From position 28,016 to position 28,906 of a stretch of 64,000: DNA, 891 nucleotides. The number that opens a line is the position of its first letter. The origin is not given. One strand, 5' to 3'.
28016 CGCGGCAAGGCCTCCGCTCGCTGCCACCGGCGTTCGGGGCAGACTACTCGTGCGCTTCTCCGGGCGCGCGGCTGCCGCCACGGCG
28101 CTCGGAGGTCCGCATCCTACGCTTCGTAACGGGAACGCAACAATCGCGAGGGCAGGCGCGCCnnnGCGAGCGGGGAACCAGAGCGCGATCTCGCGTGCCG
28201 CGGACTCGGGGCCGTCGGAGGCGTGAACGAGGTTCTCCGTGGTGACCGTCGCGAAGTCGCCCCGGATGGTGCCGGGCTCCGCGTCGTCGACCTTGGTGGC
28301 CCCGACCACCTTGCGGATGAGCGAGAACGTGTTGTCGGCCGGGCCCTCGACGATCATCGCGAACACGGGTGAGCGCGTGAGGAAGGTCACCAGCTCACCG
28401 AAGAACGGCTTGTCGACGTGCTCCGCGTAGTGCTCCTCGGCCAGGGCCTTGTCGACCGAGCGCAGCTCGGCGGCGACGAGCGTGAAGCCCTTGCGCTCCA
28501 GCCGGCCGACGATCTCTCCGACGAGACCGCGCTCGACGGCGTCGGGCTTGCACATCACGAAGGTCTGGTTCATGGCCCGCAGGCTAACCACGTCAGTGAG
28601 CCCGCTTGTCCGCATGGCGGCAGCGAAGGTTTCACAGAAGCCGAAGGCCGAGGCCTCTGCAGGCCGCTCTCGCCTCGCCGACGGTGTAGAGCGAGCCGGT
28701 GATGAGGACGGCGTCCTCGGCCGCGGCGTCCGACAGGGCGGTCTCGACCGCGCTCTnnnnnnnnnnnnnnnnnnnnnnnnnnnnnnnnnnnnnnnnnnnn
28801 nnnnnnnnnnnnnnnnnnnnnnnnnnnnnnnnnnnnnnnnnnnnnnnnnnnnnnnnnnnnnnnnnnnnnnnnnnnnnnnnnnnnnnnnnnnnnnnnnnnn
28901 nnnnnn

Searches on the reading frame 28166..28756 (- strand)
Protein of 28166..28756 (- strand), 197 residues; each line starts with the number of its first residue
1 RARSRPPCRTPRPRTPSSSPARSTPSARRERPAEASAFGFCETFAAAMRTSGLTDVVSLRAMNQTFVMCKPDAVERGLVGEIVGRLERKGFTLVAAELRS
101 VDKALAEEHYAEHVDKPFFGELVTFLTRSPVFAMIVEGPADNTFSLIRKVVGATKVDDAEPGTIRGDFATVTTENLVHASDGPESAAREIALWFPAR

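Call 10: search_protein_families(library=pfam, proteins=[window:28166-28756:-], max_evalue=0.001)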
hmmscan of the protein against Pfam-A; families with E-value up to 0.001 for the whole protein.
window:28166-28756:- (197 aa): 1 family
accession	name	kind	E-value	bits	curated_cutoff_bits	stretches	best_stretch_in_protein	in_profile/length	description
PF00334.24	NDK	-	1.1e-47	161.8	27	1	63-196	1-132/135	Nucleoside diphosphate kinase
